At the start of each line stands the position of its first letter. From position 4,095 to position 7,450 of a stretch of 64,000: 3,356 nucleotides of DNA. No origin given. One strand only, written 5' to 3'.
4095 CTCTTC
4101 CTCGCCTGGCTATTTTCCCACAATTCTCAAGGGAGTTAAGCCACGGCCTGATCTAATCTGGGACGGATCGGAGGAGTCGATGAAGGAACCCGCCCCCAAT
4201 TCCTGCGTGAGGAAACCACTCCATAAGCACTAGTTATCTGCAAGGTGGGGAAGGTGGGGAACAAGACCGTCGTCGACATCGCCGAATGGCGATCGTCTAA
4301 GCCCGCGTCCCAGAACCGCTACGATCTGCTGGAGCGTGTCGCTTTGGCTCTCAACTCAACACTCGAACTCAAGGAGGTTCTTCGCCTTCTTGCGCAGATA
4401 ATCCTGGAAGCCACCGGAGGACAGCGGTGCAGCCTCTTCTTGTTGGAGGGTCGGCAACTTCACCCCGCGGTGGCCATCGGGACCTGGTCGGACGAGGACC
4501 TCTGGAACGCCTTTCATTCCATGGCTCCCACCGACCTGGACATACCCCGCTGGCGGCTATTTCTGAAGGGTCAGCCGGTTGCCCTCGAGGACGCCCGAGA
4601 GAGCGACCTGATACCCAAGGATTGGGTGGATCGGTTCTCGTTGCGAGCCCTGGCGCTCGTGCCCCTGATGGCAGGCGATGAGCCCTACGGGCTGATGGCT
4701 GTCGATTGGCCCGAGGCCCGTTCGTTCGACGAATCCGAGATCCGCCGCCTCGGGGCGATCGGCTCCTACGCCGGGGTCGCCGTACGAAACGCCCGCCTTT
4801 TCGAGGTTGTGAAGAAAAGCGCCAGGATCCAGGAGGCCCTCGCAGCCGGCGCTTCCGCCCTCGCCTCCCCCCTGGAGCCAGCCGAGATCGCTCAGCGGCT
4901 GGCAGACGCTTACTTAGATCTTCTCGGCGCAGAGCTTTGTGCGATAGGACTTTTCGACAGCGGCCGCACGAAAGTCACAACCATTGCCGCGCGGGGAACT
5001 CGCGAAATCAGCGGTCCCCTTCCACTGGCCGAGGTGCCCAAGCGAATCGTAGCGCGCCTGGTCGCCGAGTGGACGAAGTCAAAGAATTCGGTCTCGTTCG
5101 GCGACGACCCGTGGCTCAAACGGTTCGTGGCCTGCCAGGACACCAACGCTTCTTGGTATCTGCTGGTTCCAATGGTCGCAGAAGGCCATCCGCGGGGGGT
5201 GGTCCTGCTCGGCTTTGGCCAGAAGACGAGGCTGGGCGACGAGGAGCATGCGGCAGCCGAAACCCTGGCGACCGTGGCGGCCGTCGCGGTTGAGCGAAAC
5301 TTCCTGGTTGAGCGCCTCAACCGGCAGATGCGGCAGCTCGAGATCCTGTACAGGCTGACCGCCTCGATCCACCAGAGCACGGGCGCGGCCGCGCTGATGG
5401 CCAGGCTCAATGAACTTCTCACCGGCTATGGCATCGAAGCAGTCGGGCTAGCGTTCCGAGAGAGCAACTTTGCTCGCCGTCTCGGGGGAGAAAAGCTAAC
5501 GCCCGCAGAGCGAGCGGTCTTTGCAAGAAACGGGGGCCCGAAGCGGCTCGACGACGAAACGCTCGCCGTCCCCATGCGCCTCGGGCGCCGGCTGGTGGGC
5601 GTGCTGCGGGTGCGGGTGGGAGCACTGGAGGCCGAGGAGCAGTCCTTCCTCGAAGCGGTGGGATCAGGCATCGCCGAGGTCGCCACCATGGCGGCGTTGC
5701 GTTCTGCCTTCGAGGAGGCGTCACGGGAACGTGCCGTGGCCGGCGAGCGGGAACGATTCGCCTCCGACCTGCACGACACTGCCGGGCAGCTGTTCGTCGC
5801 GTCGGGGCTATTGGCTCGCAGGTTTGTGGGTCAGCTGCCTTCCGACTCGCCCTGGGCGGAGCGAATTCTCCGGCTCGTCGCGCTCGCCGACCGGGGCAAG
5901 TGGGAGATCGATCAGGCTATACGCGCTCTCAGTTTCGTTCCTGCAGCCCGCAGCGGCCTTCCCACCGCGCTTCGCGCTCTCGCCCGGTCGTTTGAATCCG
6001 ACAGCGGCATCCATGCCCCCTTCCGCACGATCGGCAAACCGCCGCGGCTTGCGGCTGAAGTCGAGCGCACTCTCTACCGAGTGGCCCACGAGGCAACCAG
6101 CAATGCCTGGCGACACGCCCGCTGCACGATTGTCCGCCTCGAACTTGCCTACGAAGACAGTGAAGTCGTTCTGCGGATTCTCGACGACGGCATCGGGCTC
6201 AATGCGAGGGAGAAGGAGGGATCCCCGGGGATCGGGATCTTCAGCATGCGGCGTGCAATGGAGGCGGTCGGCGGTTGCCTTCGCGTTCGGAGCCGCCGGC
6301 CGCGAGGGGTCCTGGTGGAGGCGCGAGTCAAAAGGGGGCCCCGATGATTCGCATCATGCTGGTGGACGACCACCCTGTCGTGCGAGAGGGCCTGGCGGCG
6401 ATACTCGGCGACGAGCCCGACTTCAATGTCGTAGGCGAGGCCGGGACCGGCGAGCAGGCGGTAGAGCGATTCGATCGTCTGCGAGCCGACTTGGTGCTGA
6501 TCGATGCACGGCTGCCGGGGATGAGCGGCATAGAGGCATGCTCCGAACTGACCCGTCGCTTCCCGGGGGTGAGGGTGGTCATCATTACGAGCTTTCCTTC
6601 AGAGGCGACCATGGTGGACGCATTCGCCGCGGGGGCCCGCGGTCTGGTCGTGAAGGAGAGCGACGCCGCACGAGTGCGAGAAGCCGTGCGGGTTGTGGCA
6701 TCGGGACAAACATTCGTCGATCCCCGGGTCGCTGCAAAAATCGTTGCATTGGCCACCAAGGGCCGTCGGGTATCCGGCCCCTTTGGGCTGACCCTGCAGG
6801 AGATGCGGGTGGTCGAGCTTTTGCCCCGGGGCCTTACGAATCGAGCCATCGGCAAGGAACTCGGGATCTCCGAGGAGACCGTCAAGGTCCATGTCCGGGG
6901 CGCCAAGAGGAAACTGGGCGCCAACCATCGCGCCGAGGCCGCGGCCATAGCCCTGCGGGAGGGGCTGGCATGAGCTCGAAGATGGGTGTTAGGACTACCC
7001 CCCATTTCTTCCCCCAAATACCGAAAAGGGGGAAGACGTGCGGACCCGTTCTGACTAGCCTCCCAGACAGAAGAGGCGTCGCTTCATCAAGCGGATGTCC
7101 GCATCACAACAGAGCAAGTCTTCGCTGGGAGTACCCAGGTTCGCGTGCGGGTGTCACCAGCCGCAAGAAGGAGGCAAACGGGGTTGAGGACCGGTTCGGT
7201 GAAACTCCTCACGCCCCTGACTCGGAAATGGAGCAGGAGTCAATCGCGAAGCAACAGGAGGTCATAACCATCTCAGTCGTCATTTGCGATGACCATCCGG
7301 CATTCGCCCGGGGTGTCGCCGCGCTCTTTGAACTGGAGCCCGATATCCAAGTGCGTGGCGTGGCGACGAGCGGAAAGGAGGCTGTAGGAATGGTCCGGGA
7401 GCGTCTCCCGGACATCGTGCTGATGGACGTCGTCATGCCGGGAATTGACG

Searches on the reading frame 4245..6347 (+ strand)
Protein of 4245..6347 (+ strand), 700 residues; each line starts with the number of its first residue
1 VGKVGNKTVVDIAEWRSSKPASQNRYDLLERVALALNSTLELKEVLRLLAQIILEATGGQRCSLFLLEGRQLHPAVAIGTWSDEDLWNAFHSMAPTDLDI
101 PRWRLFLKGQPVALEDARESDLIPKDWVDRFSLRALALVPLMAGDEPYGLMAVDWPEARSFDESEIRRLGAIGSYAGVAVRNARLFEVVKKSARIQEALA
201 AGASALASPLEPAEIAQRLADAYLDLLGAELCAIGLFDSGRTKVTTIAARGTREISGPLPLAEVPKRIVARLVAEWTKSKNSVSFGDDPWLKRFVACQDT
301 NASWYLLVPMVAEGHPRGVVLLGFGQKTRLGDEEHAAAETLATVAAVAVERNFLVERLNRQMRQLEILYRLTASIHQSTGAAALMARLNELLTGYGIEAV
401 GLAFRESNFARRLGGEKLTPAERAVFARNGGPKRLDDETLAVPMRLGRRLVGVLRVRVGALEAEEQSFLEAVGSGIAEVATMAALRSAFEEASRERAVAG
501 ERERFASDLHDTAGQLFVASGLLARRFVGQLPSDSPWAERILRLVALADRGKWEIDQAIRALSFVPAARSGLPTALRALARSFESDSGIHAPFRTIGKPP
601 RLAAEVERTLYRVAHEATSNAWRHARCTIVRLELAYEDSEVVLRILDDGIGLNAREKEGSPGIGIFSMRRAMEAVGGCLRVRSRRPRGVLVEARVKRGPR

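Call 38: search_protein_families(library=pfam, proteins=[window:4245-6347:+], max_evalue=0.01)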
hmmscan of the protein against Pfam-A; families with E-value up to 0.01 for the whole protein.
window:4245-6347:+ (700 aa): 6 families
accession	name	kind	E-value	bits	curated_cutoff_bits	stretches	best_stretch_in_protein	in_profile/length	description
PF13185.12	GAF_2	-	5.2e-30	104.9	28.6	2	40-180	2-135/136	GAF domain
PF13492.12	GAF_3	-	3.9e-25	89.2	27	2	212-351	2-129/129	GAF domain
PF01590.32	GAF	-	1.3e-19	71.5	22.4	1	42-180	2-133/133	GAF domain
PF02518.31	HATPase_c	-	1.5e-08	35.5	26.4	1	606-696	2-108/111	Histidine kinase-, DNA gyrase B-, and HSP90-like ATPase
PF13581.12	HATPase_c_2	-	1.3e-05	25.7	27.4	1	613-689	35-121/127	Histidine kinase-like ATPase domain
PF07730.19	HisKA_3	-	0.00051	21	24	1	501-543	1-43/68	Histidine kinase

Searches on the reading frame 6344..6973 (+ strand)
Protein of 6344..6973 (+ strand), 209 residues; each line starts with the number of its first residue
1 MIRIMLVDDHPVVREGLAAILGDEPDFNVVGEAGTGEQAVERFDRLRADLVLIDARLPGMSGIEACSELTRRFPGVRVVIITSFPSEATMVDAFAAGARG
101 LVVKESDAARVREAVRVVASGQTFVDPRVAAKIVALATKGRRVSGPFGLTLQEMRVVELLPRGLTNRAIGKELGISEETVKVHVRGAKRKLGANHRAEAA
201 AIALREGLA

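Call 38: search_protein_families(library=pfam, proteins=[window:6344-6973:+], max_evalue=0.01)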
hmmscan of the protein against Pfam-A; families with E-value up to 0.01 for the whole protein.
window:6344-6973:+ (209 aa): 6 families
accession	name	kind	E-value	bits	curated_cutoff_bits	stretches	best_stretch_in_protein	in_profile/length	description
PF00072.30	Response_reg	-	8.9e-27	93.9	30.2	1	4-116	1-111/111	Response regulator receiver domain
PF00196.25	GerE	-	9.4e-15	54.4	23.5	1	149-203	3-57/57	Bacterial regulatory proteins, luxR family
PF04967.18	HTH_10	-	9.4e-05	22.6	23.1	1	161-191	21-51/53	HTH DNA binding domain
PF08281.18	Sigma70_r4_2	-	0.00036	20.6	25.7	1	163-191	26-54/54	Sigma-70, region 4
PF04545.22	Sigma70_r4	-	0.00038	20.4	24.1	1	162-191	19-48/50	Sigma-70, region 4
PF13384.12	HTH_23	-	0.0011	19.1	24.6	1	154-181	8-35/50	Homeodomain-like domain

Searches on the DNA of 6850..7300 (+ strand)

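Call 11: search_rna_families(source=window, start=6850, end=7300, threshold=evalue, max_evalue=10)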
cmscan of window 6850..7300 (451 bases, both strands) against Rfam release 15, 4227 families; matches with E-value up to 10: 4.
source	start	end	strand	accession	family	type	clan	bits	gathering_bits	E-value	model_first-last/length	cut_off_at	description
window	6927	7032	+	RF02151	MIMT1_1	Gene; lncRNA;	-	18.4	45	0.36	1-88/88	no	MER1 repeat containing imprinted transcript 1 conserved region 1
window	7000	7043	+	RF03223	mir-2209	Gene; miRNA;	-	16.8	70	1.1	8-53/63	no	mir-2209 microRNA precursor family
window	7021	7094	-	RF02499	Atu_C4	Gene; sRNA;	-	12.9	80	9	1-70/70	no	Rhizobiales sRNA Atu_C4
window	6866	6905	-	RF01716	PhotoRC-I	Cis-reg;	-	12.2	45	1.7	1-44/44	no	PhotoRC-I RNA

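Call 63: build_rna_model(alignment_id=A7, structure=none)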
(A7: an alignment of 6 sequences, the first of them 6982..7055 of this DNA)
Model R1 built from alignment A7 (6 sequences, 75 columns); structure: none (sequence only).
model positions 74; base pairs 0; branch points 0; effective number of sequences 6; information 0.638 bits per position. No base pairs: searches with it score sequence only.

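Call 64: search_with_rna_model(model_id=R1, sources=[window, L001, L002, L004, L005, L006, L007, L011, L012], max_evalue=10)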
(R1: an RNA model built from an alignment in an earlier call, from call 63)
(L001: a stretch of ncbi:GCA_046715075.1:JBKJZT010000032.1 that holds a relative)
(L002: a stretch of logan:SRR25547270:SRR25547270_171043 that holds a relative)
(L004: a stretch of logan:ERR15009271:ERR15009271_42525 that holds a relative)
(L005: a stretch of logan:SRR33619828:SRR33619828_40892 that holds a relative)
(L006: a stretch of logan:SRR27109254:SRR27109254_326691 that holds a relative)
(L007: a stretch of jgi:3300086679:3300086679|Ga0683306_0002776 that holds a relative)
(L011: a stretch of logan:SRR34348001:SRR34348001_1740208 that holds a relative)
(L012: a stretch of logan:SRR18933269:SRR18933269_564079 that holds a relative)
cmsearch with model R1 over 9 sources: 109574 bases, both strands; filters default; matches with E-value up to 10: 8.
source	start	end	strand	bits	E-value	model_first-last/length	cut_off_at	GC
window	6983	7053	+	60.5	1.1e-17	2-73/74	-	0.56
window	28311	28380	+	59.3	2.6e-17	2-72/74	-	0.54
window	28109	28178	-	57.3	1.1e-16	2-71/74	-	0.5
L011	1989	2060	-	56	2.7e-16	2-73/74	-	0.51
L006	4690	4760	+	49.8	2.4e-14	2-72/74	-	0.52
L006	220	289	+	44.9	8.5e-13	2-72/74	-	0.6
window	28159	28184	+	4.1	5.8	4-29/74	-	0.5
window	28053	28082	-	3.4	9.6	43-72/74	-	0.53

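Call 76: search_with_rna_model(model_id=R1, sources=[L014, L015, L013], max_evalue=10, show_alignments=3)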
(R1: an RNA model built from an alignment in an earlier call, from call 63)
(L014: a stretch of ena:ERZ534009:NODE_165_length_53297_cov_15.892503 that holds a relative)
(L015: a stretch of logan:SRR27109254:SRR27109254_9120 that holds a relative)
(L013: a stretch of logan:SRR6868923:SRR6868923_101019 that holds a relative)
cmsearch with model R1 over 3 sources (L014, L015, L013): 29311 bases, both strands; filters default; matches with E-value up to 10: 0.
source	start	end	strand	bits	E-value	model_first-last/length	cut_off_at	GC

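Call 91: search_dna_similar(query=window:6929-7227:+, collection=phages, mode=distant, max_rows=5)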
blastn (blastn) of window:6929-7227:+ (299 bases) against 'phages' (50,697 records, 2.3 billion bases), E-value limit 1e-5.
No match.

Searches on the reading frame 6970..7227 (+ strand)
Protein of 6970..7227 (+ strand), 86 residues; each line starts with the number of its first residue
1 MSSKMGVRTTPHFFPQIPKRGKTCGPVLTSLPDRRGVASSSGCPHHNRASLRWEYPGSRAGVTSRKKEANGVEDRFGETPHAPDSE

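Call 86: search_protein_families(library=pfam, proteins=[window:6970-7227:+], max_evalue=1)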
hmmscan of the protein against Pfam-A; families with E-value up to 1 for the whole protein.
window:6970-7227:+ (86 aa): 0 families
